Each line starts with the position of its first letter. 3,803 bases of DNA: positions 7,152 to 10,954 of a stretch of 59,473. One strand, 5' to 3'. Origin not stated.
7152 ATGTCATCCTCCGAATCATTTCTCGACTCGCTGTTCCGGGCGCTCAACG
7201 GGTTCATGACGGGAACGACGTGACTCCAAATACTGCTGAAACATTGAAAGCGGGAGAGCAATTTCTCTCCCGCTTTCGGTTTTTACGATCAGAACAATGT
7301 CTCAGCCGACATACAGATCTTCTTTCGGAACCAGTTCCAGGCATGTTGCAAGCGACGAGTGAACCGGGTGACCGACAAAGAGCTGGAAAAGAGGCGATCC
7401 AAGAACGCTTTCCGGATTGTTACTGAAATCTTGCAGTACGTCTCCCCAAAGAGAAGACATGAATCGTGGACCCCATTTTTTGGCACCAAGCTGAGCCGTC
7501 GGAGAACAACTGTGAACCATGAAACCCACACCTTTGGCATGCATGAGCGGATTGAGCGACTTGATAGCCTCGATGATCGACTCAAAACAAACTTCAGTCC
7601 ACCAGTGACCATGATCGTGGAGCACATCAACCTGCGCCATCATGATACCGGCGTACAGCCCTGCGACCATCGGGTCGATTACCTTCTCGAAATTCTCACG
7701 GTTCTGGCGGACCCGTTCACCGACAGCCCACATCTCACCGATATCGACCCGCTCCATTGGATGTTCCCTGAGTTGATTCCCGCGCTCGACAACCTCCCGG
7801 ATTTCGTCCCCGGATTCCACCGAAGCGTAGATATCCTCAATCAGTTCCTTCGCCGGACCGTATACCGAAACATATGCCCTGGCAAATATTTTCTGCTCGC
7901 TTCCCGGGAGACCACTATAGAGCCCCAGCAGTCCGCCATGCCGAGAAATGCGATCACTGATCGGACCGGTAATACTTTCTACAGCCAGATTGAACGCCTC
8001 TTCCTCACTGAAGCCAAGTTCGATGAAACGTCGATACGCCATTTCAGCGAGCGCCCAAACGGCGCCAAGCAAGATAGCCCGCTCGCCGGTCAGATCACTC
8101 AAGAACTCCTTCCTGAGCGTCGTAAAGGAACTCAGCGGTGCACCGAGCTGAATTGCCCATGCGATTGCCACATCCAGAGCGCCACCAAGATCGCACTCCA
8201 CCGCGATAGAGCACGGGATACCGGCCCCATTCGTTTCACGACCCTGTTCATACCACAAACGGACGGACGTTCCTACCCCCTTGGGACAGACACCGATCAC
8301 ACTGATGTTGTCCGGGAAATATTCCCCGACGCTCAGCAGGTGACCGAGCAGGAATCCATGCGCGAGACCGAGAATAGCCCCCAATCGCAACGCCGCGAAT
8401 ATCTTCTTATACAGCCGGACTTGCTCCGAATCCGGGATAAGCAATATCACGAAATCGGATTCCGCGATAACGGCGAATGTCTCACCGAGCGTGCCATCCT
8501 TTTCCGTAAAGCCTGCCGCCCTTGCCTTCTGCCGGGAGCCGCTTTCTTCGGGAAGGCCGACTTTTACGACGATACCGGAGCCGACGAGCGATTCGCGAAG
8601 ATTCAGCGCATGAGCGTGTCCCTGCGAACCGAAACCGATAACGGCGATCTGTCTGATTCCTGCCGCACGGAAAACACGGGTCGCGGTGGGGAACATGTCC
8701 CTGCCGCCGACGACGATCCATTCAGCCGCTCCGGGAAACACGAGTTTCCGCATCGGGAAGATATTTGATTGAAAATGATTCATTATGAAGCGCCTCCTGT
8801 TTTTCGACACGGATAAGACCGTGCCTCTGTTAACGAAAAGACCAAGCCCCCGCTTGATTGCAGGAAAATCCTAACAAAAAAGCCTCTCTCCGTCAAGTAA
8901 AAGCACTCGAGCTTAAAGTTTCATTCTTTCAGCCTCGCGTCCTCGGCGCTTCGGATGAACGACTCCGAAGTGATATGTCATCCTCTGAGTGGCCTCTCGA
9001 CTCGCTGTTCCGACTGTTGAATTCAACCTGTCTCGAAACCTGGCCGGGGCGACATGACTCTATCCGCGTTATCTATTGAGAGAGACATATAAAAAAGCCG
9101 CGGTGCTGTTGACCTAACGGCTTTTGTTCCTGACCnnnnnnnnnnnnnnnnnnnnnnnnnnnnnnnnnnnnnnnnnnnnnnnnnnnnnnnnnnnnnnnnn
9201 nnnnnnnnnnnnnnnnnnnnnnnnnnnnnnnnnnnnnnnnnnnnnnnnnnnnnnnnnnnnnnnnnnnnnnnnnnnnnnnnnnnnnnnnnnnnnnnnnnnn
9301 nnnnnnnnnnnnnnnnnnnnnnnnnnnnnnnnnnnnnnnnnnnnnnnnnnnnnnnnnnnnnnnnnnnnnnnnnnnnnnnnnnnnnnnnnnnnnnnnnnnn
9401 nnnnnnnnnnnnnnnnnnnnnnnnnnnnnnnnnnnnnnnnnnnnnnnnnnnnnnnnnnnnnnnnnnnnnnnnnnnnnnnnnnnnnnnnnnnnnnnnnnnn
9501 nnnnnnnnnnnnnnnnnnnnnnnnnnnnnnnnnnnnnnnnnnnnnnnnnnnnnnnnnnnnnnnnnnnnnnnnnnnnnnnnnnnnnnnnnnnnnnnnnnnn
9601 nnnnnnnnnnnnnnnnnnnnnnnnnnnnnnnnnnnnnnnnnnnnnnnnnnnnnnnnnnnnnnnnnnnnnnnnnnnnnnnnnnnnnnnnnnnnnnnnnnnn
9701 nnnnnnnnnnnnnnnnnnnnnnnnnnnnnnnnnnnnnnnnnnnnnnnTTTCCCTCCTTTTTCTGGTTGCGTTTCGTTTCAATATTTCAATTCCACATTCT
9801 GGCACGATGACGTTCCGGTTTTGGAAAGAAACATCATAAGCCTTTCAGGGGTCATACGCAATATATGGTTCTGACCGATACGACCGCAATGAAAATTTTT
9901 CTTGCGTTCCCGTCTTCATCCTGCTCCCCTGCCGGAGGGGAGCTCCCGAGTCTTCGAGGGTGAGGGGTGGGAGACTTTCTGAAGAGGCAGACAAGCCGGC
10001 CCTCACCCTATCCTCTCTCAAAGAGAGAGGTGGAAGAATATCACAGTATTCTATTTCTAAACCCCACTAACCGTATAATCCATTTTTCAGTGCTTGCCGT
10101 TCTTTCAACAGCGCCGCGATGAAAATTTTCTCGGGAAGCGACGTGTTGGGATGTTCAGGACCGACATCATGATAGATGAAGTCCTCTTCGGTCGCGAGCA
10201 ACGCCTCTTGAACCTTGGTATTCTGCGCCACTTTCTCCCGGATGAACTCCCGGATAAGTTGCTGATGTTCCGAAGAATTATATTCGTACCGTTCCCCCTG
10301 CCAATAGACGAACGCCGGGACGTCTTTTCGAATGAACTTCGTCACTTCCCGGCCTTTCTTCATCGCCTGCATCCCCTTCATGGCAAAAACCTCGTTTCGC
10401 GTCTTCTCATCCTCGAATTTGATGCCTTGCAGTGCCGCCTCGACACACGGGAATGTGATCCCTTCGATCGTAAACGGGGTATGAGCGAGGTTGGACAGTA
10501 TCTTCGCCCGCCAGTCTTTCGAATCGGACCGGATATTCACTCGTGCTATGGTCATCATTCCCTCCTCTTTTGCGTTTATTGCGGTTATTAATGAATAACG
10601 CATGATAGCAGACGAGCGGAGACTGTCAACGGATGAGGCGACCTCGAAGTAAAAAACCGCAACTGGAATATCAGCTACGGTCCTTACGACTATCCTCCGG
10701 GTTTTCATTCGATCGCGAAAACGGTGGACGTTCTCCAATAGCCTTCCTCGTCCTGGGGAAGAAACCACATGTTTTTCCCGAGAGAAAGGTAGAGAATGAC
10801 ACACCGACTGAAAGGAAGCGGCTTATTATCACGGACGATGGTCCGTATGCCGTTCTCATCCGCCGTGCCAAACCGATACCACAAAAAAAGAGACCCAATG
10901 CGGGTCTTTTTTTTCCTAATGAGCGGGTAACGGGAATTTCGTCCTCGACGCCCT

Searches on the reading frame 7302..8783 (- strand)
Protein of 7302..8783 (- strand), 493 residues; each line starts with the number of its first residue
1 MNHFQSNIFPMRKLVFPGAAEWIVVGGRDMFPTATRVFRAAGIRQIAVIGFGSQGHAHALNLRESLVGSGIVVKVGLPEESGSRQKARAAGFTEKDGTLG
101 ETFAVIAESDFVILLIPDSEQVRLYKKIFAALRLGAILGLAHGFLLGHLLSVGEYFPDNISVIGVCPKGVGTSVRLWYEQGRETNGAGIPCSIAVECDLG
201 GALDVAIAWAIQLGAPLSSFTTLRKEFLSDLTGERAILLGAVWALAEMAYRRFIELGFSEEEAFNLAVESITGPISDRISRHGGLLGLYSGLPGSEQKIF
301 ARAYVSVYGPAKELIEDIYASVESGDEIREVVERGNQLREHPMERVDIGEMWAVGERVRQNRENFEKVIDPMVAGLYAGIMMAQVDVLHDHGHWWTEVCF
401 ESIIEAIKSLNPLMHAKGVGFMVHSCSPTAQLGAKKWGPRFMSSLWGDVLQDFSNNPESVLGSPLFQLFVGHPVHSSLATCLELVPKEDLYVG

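Call 75: find_encoding_contigs(protein=window:7302-8783:-, flank=6000, max_places=8)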
Protein window:7302-8783:- (493 aa): 13 contigs read that carry it; 3 places shown.
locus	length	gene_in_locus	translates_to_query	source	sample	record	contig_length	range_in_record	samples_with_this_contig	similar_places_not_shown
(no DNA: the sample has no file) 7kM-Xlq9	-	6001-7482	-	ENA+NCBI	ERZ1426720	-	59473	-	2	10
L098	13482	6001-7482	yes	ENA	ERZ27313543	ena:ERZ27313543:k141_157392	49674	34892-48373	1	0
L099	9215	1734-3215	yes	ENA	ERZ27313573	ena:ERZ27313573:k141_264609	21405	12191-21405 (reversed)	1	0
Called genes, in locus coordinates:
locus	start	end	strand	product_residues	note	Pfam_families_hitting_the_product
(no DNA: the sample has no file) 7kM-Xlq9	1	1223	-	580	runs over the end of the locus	PF07973:tRNA_SAD, PF00587:tRNA-synt_2b, PF03129:HGTP_anticodon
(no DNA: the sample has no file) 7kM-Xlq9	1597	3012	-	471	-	PF13196:DUF4012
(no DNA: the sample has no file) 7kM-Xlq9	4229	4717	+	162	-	PF08719:NADAR, PF08010:Phage_30_3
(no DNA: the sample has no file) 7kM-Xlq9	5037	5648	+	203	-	-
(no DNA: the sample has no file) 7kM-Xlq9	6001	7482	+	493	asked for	PF07991:KARI_N, PF01450:KARI_C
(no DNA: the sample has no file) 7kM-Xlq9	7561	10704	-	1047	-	PF00932:LTD, PF00801:PKD (weak), PF18911:PKD_4, PF00932:LTD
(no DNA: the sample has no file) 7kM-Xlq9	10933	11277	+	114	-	-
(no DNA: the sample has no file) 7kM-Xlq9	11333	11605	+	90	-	-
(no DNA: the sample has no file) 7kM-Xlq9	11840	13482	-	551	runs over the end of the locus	PF13231:PMT_2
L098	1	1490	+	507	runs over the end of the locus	PF12072:RNase_Y_N, PF00013:KH_1, PF08668:HDOD (faint), PF01966:HD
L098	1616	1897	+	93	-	PF18291:HU-HIG, PF00216:Bac_DNA_binding, PF18175:HU-CCDC81_bac_2 (weak)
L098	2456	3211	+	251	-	PF00175:NAD_binding_1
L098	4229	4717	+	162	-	PF08719:NADAR, PF08010:Phage_30_3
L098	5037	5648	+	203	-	-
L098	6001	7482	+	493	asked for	PF07991:KARI_N, PF01450:KARI_C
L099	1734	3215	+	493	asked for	PF07991:KARI_N, PF01450:KARI_C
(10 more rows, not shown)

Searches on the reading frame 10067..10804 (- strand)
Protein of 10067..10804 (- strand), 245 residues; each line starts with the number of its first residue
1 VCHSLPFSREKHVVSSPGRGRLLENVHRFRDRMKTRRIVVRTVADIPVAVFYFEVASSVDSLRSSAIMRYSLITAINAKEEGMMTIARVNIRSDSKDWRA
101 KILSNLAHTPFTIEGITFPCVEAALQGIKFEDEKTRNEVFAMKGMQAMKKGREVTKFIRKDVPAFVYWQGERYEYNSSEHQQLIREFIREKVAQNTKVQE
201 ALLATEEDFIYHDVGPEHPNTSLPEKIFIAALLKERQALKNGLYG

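Call 50: search_protein_families(library=pfam, proteins=[window:10067-10804:-], max_evalue=0.001)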
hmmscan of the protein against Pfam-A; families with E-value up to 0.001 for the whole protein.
window:10067-10804:- (245 aa): 2 families
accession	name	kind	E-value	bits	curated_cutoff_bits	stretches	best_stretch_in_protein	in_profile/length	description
PF08010.17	Phage_30_3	-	1.6e-24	86.7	36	1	98-236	2-137/138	Bacteriophage protein GP30.3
PF08719.17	NADAR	-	3e-07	31.3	35.1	1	100-210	10-119/163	NADAR domain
